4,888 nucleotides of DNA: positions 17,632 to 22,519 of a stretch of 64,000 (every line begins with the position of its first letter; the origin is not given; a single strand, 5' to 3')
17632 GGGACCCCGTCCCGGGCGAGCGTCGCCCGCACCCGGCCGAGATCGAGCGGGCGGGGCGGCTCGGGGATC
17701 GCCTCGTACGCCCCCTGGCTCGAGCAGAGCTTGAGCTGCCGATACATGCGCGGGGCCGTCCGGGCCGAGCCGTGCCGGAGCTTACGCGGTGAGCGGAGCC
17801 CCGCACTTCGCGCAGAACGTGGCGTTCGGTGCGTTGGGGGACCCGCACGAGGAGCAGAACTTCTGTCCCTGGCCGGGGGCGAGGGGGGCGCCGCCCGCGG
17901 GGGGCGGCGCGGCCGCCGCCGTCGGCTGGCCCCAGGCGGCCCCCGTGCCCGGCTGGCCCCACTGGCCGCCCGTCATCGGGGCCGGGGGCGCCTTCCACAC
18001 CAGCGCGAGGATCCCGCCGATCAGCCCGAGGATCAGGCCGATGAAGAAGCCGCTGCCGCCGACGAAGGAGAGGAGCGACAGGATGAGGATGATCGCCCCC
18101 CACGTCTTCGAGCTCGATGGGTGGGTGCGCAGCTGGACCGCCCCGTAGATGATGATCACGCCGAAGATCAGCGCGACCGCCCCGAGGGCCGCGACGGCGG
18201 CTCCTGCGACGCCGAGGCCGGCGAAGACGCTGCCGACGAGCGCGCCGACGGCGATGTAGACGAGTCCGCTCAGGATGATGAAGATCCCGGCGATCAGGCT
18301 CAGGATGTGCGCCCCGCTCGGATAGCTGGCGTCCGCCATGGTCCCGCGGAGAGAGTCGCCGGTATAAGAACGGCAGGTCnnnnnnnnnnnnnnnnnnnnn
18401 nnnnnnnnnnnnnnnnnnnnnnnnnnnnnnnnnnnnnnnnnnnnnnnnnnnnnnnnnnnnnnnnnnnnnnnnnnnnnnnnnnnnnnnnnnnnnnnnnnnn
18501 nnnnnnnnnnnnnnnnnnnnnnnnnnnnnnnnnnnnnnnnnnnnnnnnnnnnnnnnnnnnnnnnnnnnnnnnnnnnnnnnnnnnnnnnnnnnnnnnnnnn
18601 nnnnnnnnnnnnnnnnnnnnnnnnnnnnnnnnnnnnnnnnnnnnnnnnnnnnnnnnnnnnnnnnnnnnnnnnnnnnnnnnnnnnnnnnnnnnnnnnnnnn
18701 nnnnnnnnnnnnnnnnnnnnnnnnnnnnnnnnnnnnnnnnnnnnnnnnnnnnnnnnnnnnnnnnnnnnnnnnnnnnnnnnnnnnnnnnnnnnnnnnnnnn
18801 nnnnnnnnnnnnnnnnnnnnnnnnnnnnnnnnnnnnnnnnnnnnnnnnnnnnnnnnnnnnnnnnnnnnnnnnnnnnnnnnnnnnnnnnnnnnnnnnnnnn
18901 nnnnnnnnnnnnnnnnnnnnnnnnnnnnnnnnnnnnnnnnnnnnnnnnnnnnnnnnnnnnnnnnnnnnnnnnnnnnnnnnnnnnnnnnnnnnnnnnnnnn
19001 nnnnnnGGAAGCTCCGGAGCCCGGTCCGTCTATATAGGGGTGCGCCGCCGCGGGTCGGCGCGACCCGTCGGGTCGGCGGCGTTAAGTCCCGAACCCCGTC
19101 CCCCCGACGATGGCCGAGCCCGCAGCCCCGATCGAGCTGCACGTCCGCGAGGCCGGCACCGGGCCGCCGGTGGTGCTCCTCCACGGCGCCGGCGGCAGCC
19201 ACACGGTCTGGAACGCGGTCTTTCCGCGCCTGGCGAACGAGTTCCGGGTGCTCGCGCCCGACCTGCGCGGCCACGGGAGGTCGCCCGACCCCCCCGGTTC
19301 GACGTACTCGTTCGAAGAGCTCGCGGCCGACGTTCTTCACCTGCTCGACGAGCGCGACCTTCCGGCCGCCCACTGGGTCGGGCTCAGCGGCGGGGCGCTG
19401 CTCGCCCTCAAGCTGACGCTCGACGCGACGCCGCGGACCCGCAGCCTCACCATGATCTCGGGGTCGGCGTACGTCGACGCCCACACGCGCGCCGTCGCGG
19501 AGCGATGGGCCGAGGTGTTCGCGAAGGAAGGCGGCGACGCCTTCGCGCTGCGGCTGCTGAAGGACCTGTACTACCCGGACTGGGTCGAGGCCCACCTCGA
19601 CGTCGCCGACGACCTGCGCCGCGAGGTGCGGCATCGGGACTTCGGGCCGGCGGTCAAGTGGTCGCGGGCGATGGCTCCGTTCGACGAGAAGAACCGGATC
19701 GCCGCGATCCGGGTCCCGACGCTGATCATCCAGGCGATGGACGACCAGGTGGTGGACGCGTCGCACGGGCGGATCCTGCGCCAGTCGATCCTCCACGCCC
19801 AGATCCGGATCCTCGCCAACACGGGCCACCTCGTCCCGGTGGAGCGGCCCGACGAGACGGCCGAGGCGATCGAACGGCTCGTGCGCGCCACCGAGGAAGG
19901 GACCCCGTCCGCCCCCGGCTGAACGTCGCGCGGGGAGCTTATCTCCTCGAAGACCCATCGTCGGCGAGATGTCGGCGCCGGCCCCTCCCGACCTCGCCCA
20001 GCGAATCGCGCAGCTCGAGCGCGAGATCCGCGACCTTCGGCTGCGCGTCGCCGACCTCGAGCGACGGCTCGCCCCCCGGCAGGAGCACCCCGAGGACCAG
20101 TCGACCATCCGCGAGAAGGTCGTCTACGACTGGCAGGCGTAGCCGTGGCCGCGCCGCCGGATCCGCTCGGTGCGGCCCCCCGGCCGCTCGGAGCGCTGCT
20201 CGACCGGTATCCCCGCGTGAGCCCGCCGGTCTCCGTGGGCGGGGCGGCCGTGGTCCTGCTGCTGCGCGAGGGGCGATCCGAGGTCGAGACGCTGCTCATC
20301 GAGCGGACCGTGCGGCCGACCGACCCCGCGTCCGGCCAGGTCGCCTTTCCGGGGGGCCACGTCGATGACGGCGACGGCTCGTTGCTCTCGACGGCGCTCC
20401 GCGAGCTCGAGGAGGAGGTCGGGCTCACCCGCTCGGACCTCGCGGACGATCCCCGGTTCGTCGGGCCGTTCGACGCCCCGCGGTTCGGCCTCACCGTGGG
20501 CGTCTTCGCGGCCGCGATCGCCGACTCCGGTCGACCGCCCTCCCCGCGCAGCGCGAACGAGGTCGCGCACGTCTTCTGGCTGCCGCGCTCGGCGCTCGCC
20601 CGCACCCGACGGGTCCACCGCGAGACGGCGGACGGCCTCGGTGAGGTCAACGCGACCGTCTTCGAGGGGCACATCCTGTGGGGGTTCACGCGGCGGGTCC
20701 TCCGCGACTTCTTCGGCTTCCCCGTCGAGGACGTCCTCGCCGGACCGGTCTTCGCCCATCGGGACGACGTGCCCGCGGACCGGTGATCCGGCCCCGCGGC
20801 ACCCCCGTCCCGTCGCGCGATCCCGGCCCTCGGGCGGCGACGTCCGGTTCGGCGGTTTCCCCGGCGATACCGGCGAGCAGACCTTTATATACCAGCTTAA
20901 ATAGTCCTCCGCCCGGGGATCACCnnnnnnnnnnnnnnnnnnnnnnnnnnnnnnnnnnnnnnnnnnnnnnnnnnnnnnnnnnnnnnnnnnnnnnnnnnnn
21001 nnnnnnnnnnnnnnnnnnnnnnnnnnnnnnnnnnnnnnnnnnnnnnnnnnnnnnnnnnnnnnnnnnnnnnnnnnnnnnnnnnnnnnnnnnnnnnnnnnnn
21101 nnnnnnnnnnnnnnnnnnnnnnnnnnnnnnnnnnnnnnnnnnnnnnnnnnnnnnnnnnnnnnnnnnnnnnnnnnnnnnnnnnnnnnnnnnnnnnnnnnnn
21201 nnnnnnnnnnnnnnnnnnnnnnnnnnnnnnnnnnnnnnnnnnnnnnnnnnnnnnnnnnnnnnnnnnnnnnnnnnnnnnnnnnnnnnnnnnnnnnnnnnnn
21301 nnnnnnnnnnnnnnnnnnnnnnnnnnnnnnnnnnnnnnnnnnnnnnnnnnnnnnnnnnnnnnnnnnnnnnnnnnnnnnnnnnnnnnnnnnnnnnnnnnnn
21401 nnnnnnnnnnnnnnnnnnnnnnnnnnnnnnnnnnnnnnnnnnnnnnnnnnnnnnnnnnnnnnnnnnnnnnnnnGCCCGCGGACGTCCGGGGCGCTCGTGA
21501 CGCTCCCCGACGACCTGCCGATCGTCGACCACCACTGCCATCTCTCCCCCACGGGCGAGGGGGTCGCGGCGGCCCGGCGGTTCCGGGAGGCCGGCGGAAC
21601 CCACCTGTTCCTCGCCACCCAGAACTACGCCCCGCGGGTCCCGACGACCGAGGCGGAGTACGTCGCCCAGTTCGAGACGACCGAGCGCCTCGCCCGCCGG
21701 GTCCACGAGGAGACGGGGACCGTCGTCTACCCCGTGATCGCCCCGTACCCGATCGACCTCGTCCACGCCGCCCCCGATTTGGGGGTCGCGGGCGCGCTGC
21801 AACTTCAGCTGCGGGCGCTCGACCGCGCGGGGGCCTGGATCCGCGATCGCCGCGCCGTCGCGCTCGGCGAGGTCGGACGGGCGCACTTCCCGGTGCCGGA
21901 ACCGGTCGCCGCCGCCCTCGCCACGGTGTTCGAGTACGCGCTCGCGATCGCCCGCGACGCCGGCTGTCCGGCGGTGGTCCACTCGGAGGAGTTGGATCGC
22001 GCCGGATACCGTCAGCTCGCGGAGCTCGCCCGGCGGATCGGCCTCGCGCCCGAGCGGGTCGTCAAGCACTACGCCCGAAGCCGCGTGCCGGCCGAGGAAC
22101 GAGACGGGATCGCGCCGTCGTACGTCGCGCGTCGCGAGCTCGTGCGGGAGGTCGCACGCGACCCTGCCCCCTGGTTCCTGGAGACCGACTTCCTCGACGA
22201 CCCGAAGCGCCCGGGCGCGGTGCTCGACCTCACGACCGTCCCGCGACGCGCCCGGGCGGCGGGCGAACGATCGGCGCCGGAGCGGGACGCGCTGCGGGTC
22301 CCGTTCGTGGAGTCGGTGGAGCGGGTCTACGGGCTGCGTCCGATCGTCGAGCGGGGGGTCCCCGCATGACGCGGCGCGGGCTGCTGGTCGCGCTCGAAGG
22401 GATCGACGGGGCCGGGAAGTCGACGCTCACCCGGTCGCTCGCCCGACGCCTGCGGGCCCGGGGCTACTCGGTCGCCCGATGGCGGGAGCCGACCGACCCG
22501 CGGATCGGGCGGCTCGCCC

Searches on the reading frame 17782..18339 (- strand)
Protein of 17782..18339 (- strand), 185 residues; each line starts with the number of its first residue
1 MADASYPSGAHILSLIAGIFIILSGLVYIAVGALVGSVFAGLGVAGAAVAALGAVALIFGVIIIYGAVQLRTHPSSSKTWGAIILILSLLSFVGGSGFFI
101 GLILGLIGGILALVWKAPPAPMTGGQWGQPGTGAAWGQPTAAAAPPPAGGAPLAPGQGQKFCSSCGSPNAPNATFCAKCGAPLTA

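Call 22: search_protein_families(library=pfam, proteins=[window:17782-18339:-], max_evalue=0.001)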
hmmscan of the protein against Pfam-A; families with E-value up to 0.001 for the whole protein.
window:17782-18339:- (185 aa): 6 families
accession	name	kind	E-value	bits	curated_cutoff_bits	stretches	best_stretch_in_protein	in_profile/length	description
PF13240.11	Zn_Ribbon_1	-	2.3e-08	34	25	1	161-183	1-23/23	zinc-ribbon domain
PF19609.4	DUF6114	-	4e-06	27.9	27.9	1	16-116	11-106/106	Family of unknown function (DUF6114)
PF24463.1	DUF7577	-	1.7e-05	24.8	28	1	162-183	5-26/27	Domain of unknown function (DUF7577)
PF12773.13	DZR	-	1.9e-05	25.1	27.3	1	159-180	24-45/45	Double zinc ribbon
PF13248.11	Zn_ribbon_3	-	9.4e-05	22.2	27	1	162-183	5-26/26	zinc-ribbon domain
PF09297.16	Zn_ribbon_NUD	-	0.00085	19.4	24.8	0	160-173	4-17/32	NADH pyrophosphatase zinc ribbon domain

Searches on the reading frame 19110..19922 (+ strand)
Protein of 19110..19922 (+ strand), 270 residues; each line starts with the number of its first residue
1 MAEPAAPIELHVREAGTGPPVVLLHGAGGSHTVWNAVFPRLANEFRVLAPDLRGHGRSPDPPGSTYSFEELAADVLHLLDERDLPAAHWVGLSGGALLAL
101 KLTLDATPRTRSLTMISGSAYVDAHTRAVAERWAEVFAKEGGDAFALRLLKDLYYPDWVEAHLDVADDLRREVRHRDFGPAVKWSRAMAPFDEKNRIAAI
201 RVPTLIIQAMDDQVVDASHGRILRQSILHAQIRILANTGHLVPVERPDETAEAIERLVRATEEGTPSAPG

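Call 22: search_protein_families(library=pfam, proteins=[window:19110-19922:+], max_evalue=0.001)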
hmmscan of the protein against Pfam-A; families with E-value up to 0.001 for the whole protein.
window:19110-19922:+ (270 aa): 3 families
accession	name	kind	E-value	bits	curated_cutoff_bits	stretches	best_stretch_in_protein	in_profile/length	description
PF00561.26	Abhydrolase_1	-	5.7e-30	105.2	25.8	1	19-247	1-245/245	alpha/beta hydrolase fold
PF12697.13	Abhydrolase_6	-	1.4e-25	91.6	26.3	1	21-253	1-217/217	Alpha/beta hydrolase family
PF12146.15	Hydrolase_4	-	1.2e-17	64.4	27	1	21-243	7-235/239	Serine aminopeptidase, S33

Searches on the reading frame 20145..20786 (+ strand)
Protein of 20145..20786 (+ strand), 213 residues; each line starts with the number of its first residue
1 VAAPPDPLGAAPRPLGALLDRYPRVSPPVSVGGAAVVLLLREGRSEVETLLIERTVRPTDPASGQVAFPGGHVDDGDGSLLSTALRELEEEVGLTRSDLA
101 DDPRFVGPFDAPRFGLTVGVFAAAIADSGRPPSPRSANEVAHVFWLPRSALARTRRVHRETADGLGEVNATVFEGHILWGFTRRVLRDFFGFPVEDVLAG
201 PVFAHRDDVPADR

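Call 22: search_protein_families(library=pfam, proteins=[window:20145-20786:+], max_evalue=0.001)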
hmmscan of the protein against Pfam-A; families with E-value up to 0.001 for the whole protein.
window:20145-20786:+ (213 aa): 2 families
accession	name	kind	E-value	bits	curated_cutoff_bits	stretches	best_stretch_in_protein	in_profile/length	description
PF00293.34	NUDIX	-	1.9e-15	57.5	21.1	1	35-156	5-125/134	NUDIX domain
PF22327.2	Nudt16-like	-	0.00033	21.1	27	1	64-99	33-68/161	U8 snoRNA-decapping enzyme-like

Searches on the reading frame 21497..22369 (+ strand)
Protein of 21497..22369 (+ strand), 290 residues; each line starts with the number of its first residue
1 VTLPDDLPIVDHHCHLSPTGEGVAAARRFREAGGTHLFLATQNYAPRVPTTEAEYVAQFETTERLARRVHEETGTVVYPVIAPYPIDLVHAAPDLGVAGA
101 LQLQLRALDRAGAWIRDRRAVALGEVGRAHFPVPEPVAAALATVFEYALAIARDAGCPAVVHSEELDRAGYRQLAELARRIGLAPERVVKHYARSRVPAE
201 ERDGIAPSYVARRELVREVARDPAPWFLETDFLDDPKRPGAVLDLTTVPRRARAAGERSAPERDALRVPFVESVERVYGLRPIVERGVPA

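Call 22: search_protein_families(library=pfam, proteins=[window:21497-22369:+], max_evalue=0.001)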
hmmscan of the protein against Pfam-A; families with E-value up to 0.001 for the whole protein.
window:21497-22369:+ (290 aa): 1 family
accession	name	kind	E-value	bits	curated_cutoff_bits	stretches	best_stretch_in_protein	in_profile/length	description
PF01026.27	TatD_DNase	-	5.9e-21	75.4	27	1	10-278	1-252/253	TatD related DNase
